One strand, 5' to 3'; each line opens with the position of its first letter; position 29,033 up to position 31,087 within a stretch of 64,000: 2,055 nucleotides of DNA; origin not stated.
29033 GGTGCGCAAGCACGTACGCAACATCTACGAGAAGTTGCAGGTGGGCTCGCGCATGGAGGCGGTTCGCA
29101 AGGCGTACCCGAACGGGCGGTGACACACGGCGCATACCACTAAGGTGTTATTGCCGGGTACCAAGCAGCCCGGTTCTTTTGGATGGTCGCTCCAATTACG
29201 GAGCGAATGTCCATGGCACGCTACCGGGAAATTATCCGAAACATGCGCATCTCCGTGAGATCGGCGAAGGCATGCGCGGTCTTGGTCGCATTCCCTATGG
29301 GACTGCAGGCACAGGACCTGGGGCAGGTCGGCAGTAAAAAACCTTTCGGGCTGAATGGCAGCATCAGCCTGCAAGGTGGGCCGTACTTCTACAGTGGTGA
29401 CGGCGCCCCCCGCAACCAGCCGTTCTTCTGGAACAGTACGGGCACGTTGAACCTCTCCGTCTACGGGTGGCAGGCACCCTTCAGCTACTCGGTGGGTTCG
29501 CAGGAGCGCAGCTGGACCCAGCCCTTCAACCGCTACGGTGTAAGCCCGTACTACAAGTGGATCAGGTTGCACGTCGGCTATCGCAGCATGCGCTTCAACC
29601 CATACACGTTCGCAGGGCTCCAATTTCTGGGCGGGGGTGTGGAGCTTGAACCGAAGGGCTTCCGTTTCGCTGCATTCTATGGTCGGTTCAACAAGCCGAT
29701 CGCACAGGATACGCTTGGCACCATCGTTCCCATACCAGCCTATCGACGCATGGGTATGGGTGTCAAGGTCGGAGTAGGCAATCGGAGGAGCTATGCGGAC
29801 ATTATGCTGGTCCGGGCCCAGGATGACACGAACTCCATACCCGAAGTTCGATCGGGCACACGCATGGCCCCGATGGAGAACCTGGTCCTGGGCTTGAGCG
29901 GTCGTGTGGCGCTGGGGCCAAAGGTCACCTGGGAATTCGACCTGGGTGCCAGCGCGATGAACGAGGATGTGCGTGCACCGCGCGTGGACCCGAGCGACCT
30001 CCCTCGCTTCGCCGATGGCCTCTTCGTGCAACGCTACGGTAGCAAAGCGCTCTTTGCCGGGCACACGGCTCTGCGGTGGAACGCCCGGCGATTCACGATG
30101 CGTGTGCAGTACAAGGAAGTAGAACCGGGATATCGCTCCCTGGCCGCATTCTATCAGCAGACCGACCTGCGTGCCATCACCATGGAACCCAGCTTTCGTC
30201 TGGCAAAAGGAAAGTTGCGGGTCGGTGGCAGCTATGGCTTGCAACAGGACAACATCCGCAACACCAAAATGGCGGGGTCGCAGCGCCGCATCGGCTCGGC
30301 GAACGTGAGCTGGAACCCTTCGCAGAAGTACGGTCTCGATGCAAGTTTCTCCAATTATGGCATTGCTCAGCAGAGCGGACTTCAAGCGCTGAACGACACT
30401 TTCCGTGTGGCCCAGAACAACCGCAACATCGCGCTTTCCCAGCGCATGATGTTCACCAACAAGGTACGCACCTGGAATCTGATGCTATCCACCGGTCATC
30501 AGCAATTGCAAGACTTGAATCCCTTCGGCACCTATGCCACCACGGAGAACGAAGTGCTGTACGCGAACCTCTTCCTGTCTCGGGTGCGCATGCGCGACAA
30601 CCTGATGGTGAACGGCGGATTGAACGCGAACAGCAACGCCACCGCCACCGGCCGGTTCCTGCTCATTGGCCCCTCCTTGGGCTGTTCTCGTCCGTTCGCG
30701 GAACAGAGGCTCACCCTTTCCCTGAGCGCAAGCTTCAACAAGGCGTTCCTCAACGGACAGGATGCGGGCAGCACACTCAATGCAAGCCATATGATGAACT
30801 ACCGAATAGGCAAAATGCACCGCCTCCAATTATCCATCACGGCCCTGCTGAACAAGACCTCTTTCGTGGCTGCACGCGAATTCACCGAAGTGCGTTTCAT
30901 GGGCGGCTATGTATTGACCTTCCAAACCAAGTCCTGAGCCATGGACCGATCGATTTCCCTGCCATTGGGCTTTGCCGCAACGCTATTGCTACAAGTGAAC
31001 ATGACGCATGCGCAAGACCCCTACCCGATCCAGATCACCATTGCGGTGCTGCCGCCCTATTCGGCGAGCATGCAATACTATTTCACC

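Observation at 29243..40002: OMP beta-barrel + 2330-aa giant secreted protein + multi-Fn3 protein: a tightly packed three-gene envelope module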

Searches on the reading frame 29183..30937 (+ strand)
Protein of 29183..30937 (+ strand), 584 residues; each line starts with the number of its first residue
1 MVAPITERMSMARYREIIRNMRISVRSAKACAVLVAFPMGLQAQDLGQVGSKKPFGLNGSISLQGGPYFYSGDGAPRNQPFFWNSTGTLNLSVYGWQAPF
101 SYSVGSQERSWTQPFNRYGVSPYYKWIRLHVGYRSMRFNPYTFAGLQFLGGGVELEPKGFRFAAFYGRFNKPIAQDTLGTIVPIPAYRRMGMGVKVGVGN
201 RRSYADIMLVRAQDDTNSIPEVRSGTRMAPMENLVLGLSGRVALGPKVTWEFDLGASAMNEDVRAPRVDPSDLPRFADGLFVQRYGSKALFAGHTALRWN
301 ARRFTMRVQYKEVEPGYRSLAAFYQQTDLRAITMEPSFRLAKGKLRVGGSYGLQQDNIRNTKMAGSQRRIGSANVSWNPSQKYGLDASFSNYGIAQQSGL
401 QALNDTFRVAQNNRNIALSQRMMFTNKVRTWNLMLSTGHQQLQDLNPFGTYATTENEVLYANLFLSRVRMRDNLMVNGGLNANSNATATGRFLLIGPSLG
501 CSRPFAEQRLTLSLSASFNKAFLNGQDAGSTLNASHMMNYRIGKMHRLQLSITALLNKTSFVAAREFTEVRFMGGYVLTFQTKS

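Call 6: search_protein_families(library=pfam, proteins=[window:29183-30937:+], max_evalue=0.1)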
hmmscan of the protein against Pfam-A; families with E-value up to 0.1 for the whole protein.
window:29183-30937:+ (584 aa): 0 families

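Call 7: search_protein_families(library=ncbifam, proteins=[window:29183-30937:+], max_evalue=0.1)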
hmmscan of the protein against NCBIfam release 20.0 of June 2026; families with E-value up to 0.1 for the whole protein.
window:29183-30937:+ (584 aa): 0 families

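Call 12: search_solved_structures(query=window:29183-30937:+, max_evalue=1)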
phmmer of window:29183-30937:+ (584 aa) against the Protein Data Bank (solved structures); distinct sequences matched with E-value up to 1: 0.

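Call 21: find_homologous_proteins(query=window:29183-30937:+)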
Query window:29183-30937:+ (584 aa): 235 proteins with E <= 0.001 among 8000 candidates; the best 120 are listed.
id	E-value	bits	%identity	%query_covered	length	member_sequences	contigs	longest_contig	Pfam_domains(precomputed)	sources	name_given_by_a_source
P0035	0.0e+0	1303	100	98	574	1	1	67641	-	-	-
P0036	5.0e-285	964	72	97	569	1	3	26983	-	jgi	jgi:hypothetical protein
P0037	5.5e-284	961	74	93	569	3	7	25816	-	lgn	-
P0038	2.6e-279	946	73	93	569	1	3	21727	-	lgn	-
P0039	2.0e-270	916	69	97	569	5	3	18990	-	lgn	-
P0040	2.3e-266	903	70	93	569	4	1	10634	-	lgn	-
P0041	1.0e-263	894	70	95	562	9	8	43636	-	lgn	-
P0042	2.8e-251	853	67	93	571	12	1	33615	-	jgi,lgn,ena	-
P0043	8.9e-242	822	63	98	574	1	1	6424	-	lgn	-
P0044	1.7e-231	788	62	96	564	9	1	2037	-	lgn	-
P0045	2.4e-231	787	62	95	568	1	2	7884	-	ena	-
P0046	6.3e-231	786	63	93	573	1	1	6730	-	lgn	-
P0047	8.9e-229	779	62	93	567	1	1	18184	-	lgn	-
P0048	1.4e-228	778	61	95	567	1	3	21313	-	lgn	-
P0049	2.0e-228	778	62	93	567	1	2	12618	-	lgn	-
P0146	3.6e-101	357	36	92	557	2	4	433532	-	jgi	jgi:hypothetical protein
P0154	1.5e-98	349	38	90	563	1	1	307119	-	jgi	-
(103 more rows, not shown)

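Call 27: find_encoding_contigs(protein=P0146, flank=10000, max_places=1)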
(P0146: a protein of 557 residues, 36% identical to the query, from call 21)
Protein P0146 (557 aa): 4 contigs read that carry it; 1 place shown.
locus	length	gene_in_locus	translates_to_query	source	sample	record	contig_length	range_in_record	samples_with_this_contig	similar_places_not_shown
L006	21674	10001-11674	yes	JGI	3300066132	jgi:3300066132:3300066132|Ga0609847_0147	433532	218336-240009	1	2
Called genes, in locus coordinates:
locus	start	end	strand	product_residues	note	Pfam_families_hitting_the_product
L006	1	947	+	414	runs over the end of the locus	PF07690:MFS_1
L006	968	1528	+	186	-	-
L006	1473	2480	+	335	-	PF02678:Pirin, PF05726:Pirin_C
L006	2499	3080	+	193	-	PF00027:cNMP_binding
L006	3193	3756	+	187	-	PF03446:NAD_binding_2 (weak), PF03807:F420_oxidored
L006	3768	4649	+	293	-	PF02900:LigB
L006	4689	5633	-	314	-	PF00515:TPR_1 (faint), PF07719:TPR_2 (faint), PF13371:TPR_9 (faint), PF13414:TPR_11 (faint), PF13432:TPR_16 (faint)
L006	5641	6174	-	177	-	PF00892:EamA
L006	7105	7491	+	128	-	-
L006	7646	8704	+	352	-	PF06580:His_kinase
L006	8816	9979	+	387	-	PF18911:PKD_4, PF00801:PKD, PF22352:K319L-like_PKD (faint), PF00801:PKD, PF18911:PKD_4, PF00801:PKD, PF18911:PKD_4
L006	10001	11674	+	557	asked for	-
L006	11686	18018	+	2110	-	-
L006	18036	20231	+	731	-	-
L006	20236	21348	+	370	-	PF00150:Cellulase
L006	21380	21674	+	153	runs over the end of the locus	-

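Call 28: find_encoding_contigs(protein=P0154, flank=10000, max_places=1)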
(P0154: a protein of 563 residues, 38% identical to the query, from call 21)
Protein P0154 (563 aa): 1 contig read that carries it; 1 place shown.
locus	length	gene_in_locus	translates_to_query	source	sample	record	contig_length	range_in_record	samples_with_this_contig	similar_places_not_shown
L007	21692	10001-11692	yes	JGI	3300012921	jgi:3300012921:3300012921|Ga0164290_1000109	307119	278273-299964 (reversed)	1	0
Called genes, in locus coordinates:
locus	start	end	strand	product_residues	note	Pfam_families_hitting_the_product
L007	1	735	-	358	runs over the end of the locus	PF03435:Sacchrp_dh_NADP, PF16653:Sacchrp_dh_C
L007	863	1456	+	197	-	PF02245:Pur_DNA_glyco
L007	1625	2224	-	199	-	PF00258:Flavodoxin_1, PF02525:Flavodoxin_2, PF03358:FMN_red, PF12724:Flavodoxin_5 (faint)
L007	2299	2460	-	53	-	-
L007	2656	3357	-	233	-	-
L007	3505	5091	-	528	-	PF10577:FAM171A1-2-B_N (weak)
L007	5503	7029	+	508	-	PF00171:Aldedh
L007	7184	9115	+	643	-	PF13181:TPR_8 (faint), PF00515:TPR_1 (faint), PF07719:TPR_2 (faint), PF13374:TPR_10 (faint), PF13424:TPR_12, PF07730:HisKA_3, PF13581:HATPase_c_2 (weak), PF02518:HATPase_c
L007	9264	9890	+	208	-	PF00072:Response_reg, PF00196:GerE, PF08281:Sigma70_r4_2 (weak)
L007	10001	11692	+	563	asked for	-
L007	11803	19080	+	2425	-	PF13620:CarboxypepD_reg (faint)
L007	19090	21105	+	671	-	PF00041:fn3 (faint), PF25833:Fn3_SaeA_3rd (faint)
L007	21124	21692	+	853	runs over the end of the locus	PF09294:Interfer-bind (faint), PF16656:Pur_ac_phosph_N (faint), PF21200:Glyco_hydro_39_C (faint), PF22633:F5_F8_type_C_2 (faint), PF23376:Fn3_VIN3 (faint), PF25788:Ig_Rha78A_N (faint), PF25814:fn3_SORL1 (faint), PF00041:fn3, +5 more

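Call 30: search_solved_structures(query=A1, max_evalue=10)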
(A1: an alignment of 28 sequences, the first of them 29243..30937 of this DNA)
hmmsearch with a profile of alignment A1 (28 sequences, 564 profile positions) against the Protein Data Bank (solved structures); distinct sequences matched with E-value up to 10: 0.

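Call 34: find_related_loci(query=A1, collection=genome_contigs, flank=10000)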
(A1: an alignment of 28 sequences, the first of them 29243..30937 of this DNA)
Query A1 (564 aa) in genome_contigs; peptide patterns used: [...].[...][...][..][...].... (x = any residue, [..] = any of these).
253 stretches matched a pattern; 217 encode a relative of the query (tblastn E <= 1e-3); the best 80 are kept; 80 distinct loci.
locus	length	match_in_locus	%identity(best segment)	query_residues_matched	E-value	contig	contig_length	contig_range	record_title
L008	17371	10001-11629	74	22-564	0e+0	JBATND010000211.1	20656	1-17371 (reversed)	MAG: Flavobacteriales bacterium isolate MFD10487_ilm_asm_bin18 k127_31385, whole genome shotgun sequence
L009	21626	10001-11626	71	23-564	0e+0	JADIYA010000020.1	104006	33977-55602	MAG: Flavobacteriales bacterium isolate AalE_18-Q3-R2-46_BAT3C.189 tig00011001-10-1041580, whole genome shotgun sequence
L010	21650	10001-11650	61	16-564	0e+0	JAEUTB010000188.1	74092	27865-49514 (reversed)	MAG: Flavobacteriales bacterium isolate new MAG-318 k141_863069, whole genome shotgun sequence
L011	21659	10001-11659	61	11-564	0e+0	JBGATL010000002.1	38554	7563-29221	MAG: Flavobacteriales bacterium isolate MAG_MBR_AS.45 MBRAS-45_scaffold_1284, whole genome shotgun sequence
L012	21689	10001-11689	60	3-564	0e+0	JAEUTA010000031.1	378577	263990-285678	MAG: Flavobacteriales bacterium isolate new MAG-317 k141_1982649, whole genome shotgun sequence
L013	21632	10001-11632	62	22-564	0e+0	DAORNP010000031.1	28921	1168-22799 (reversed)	MAG TPA_asm: Flavobacteriales bacterium isolate AMR_MDS_5444 NODE_1232_length_28921_cov_2.834095, whole genome shotgun s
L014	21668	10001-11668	59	10-564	0e+0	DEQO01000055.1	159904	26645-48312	MAG TPA_asm: Flavobacteriales bacterium UBA3364 UBA3364_contig_2286, whole genome shotgun sequence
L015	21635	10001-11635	60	21-563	0e+0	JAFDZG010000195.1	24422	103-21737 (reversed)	MAG: Bacteroidetes bacterium isolate SZAS-77 CK_MAG-49__195__length-24422, whole genome shotgun sequence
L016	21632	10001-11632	58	20-564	0e+0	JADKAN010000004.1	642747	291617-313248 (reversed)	MAG: Flavobacteriales bacterium isolate Mari_18-Q3-R65-66_BAT3C.397 tig00001412-10-6420560, whole genome shotgun sequenc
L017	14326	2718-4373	55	13-564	0e+0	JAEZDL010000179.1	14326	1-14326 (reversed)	MAG: Bacteroidetes bacterium isolate OH_CBrB_290 k127_4072091, whole genome shotgun sequence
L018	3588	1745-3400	55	13-564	0e+0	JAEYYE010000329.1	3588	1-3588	MAG: Bacteroidetes bacterium isolate OH_CBlB_34 k127_143491, whole genome shotgun sequence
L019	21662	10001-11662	60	10-564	0e+0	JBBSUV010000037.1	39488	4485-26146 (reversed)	MAG: Flavobacteriales bacterium isolate SVL2_sbin.57 SVL2_sbin.57_k141_1472263_L_39488_cov_27.9835, whole genome shotgun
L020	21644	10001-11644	54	14-561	0e+0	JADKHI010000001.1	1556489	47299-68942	MAG: Flavobacteriales bacterium isolate Skiv_18-Q3-R9-52_BAT3C.268 tig00000424-10-15552830, whole genome shotgun sequenc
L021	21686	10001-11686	62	7-564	0e+0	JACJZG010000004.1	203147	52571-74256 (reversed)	MAG: Flavobacteriales bacterium isolate HK-STAS-BACT-58 HK-STAS-BACT-58_4, whole genome shotgun sequence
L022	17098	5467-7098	52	20-563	0e+0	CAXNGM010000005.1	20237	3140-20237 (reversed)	MAG: Bacteroidia bacterium isolate MsH-30apr19-353 genome assembly, contig: MsH-30apr19-C4847, whole genome shotgun sequ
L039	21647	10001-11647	36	15-560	2e-104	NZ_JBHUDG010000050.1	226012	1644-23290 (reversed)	Pseudopedobacter beijingensis strain CGMCC 1.12329 soapdenovo_K_105_50, whole genome shotgun sequence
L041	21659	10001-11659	35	4-551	8e-103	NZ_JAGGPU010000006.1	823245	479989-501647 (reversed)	Pedobacter sp. ISL-64 ISL64_7, whole genome shotgun sequence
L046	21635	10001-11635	37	23-560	4e-100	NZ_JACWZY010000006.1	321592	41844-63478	Spirosoma profusum strain BT702 NODE_6_length_321592_cov_20.918757, whole genome shotgun sequence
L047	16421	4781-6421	34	22-560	3e-100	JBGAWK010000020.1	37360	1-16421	MAG: Chitinophagales bacterium isolate MAG_MBR_AS.9 MBRAS-9_NODE_20_length_37360_cov_4.555669, whole genome shotgun sequ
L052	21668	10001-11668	37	3-560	5e-98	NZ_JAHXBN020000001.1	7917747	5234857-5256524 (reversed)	Dyadobacter fermentans strain JDP9 Scaffold_1, whole genome shotgun sequence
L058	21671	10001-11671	36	13-560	3e-96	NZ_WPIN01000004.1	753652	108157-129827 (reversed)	Spirosoma arboris strain HMF4905 4, whole genome shotgun sequence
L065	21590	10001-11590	37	28-560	2e-95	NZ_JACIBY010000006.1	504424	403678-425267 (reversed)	Runella defluvii strain DSM 17976 Ga0373287_06, whole genome shotgun sequence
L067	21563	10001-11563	37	49-560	4e-95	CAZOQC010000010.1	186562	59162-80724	MAG TPA_asm: uncultured Spirosoma sp. isolate binchicken_co183_10 genome assembly, contig: NODE_87_length_186562_cov_6.9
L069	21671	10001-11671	35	4-560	3e-95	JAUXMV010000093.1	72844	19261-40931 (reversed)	MAG: Bacteroidales bacterium isolate C1_concoct.bin.122 C1_k141_110354, whole genome shotgun sequence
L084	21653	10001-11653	33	1-551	2e-91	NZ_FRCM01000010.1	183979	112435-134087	Mucilaginibacter sp. OK098, whole genome shotgun sequence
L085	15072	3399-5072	32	6-560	3e-91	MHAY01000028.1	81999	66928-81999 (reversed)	MAG: Ignavibacteria bacterium RIFOXYC2_FULL_35_21 rifoxyc2_full_scaffold_193, whole genome shotgun sequence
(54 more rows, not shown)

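Call 38: predict_structure(alignment_id=A1)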
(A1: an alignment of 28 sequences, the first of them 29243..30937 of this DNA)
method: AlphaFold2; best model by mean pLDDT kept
length: 564 residues; sequences in the alignment: 28
mean_pLDDT: 79.4   pTM: 0.65
mean pLDDT of the five models: 79.4, 79.3, 77.9, 77.3, 76.0
residues with pLDDT >= 90: 221; 70-90: 202; 50-70: 90; < 50: 51
segments of 3 or more residues with pLDDT < 50: 15-29, 94-97, 152-163, 374-388
pLDDT, mean of each block of 10 residues (from residue 1): 60 45 40 72 92 81 86 65 78 52 74 74 73 84 84 38 64 91 90 82 62 92 93 92 80 69 84 94 94 84 71 94 92 83 72 93 94 46 40 87 94 95 65 73 95 94 86 93 91 95 89 95 91 90 75 92 64
secondary structure, 60 per line:
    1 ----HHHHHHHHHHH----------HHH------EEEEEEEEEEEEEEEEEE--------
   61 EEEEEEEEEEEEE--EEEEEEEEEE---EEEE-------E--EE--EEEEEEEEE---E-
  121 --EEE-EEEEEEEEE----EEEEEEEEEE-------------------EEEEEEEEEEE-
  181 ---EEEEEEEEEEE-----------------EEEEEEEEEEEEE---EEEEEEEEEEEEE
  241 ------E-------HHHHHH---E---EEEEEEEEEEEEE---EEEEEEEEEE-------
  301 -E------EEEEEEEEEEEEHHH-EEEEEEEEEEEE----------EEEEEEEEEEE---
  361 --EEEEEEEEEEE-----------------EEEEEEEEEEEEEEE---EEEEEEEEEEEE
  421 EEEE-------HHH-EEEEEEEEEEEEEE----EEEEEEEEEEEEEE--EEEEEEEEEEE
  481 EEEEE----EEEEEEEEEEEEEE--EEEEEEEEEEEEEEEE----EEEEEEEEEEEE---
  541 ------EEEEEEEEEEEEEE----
elements in order: H5-15 E35-52 E61-73 E76-85 E89-92 E107-115 E123-125 E127-135 E140-149 E169-179 E184-194 E212-224 E228-240 H255-260 E268-280 E284-293 E309-320 E325-336 E347-357 E363-373 E391-405 E409-424 E436-449 E454-467 E470-485 E490-503 E506-521 E526-537 E547-560

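Call 42: fold_search(model_id=the predicted structure, library=pdb)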
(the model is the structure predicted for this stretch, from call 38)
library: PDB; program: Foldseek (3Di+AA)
matches with E <= 10: 897; with E <= 0.001: 285
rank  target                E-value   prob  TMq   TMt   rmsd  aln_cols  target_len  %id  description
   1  9ex3_A                3.8e-08  1.00  0.28  0.24  22.7       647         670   11  Ferric-mycobactin receptor (FemA) in complex with dihydroaeruginoic acid (released 2025-02-26)
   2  3rfz_B                7.2e-08  1.00  0.46  0.35  14.4       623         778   10  Crystal structure of the FimD usher bound to its cognate FimC:FimH substrate (released 2011-06-01)
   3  6r2q_B                1.6e-07  1.00  0.46  0.41  13.8       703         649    9  Structure of the Mtr complex (released 2020-04-22)
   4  2o5p_B                2.3e-07  1.00  0.32  0.26  16.9       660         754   10  Crystal structure of the full length ferric pyoverdine outer membrane receptor FpvA of Pseudomonas aeruginosa in its a (released 2007-10-30)
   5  5odw_A                2.7e-07  1.00  0.33  0.26  16.8       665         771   10  Structure of the FpvAI-pyocin S2 complex (released 2017-11-08)
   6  8s34_A                3.5e-07  1.00  0.28  0.24  22.9       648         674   10  Ferric-mycobactin receptor (FemA) in complex with aeruginic acid (released 2025-02-26)
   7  8ae1_A                4.2e-07  1.00  0.32  0.22  17.5       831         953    9  Structure of trimeric SlpA outer membrane protein (released 2022-11-30)
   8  4b7o                  5.7e-07  1.00  0.36  0.32  16.1       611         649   10  THE FrpB IRON TRANSPORTER FROM NEISSERIA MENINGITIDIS (F5-1 VARIANT) APOPROTEIN FORM (released 2013-01-23)
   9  4aip_A                5.7e-07  1.00  0.34  0.30  15.6       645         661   11  The FrpB iron transporter from Neisseria meningitidis (F3-3 variant) (released 2013-01-23)
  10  8agd_A                6.3e-07  1.00  0.31  0.20  15.4       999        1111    9  Full SDBC and SOD assembly (released 2023-04-12)
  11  5odw_B                6.6e-07  1.00  0.33  0.27  16.2       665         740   11  Structure of the FpvAI-pyocin S2 complex (released 2017-11-08)
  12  6e4v                  9.1e-07  1.00  0.35  0.30  18.9       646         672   10  The Crystal Structure of FhuE from E. coli in complex with its substrate Coprogen (released 2019-04-10)
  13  9fy9_D                1.2e-06  1.00  0.43  0.36  16.7       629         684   10  Cryo-EM structure of the type 1 chaperone-usher pilus FimD-tip complex (FimDHGFC) - Conformer 1 (released 2025-06-04)
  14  4rdt_B                1.2e-06  1.00  0.32  0.30  20.2       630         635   10  Structure of the bacterial Zn-transporter ZnuD from Neisseria meningitidis (flexible conformation bound to a zinc ion) (released 2015-08-19)
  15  4aip_B                1.3e-06  1.00  0.35  0.31  15.6       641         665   11  The FrpB iron transporter from Neisseria meningitidis (F3-3 variant) (released 2013-01-23)
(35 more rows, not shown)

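Call 43: search_protein_families(library=ncbifam, proteins=[L039:11661-12710:+, L041:11708-12757:+, L046:11622-12671:+, L047:6434-7483:+, L052:11681-12730:+, L058:11691-12740:+, L065:11553-12602:+, L069:11658-12707:+, L084:11643-12692:+, L085:5210-6259:+], max_evalue=0.01)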
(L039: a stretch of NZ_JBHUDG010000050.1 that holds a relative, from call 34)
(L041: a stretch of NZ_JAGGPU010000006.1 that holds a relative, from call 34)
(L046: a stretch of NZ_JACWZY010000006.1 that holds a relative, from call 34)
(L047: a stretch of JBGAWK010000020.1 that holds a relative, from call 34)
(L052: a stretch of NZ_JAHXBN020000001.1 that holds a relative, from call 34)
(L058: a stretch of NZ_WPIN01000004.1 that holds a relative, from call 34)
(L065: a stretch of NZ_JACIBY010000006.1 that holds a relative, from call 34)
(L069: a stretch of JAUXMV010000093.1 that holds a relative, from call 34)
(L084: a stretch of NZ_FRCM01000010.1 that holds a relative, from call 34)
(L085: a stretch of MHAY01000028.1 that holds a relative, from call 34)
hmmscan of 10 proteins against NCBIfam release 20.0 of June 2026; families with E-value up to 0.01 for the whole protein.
L039:11661-12710:+ (350 aa): 1 family
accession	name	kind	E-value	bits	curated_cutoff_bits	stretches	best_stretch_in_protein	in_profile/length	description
TIGR02542.1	T_forsyth_147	domain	2.5e-06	27.5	67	1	36-161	3-133/145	TANFOR domain-containing protein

L041:11708-12757:+ (350 aa): 1 family
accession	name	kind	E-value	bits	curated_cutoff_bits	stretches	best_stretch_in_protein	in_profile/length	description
TIGR02542.1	T_forsyth_147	domain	4e-06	26.8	67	1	32-161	2-136/145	TANFOR domain-containing protein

L046:11622-12671:+ (350 aa): 1 family
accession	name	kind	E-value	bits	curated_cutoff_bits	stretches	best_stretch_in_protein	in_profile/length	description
TIGR02542.1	T_forsyth_147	domain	8.3e-09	35.5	67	1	32-159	7-141/145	TANFOR domain-containing protein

L047:6434-7483:+ (350 aa): 1 family
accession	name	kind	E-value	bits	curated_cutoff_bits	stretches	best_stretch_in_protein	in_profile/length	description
TIGR02542.1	T_forsyth_147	domain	1.7e-12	47.5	67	1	26-166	4-145/145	TANFOR domain-containing protein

L052:11681-12730:+ (350 aa): 1 family
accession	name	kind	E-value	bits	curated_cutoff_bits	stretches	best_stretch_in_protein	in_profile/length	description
TIGR02542.1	T_forsyth_147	domain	3.4e-07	30.3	67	1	29-155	4-135/145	TANFOR domain-containing protein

L058:11691-12740:+ (350 aa): 1 family
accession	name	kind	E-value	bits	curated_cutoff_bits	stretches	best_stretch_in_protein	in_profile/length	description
TIGR02542.1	T_forsyth_147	domain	3.7e-09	36.7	67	1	21-161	2-144/145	TANFOR domain-containing protein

L065:11553-12602:+ (350 aa): 1 family
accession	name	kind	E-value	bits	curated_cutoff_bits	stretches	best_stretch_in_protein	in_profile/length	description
TIGR02542.1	T_forsyth_147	domain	9.3e-10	38.6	67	1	56-182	3-135/145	TANFOR domain-containing protein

L069:11658-12707:+ (350 aa): 1 family
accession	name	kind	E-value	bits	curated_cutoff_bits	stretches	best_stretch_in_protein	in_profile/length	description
TIGR02542.1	T_forsyth_147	domain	4.3e-14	52.7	67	1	39-179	4-144/145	TANFOR domain-containing protein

L084:11643-12692:+ (350 aa): 1 family
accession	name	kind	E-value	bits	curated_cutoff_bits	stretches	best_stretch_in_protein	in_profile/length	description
TIGR02542.1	T_forsyth_147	domain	0.00019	21.4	67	1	46-166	3-129/145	TANFOR domain-containing protein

L085:5210-6259:+ (350 aa): 1 family
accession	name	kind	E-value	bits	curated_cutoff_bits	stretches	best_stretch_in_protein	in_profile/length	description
TIGR02542.1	T_forsyth_147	domain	1.5e-09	37.9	67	1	64-189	5-136/145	TANFOR domain-containing protein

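Call 74: search_protein_representatives(alignment_id=A1)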
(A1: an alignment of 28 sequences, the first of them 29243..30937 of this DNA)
Query: 28 sequences, 564 profile positions. Proteins with E-value up to 0.001 (for the whole library): 3233; up to 1e-10: 2507; up to 1e-30: 1692. The best 150 are listed.
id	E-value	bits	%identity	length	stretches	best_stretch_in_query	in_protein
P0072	5.0e-233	791.5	-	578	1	8-564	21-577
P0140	3.2e-224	762.4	-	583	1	5-564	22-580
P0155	8.5e-200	681.8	-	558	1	8-561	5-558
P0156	1.2e-194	664.7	-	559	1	4-562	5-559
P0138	1.7e-188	644.4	-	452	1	114-564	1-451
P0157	7.6e-185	632.4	-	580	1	7-561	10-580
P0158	8.1e-184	629.0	-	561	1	10-561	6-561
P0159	1.1e-182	625.3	-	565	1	12-561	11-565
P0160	1.5e-181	621.5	-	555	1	8-561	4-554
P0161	2.2e-178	611.0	-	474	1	86-561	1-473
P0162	1.4e-177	608.4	-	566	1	7-561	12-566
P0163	3.6e-177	607.0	-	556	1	9-561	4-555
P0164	4.5e-177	606.7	-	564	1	1-561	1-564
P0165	5.0e-177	606.6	-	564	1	10-561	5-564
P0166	6.9e-177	606.1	-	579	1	7-562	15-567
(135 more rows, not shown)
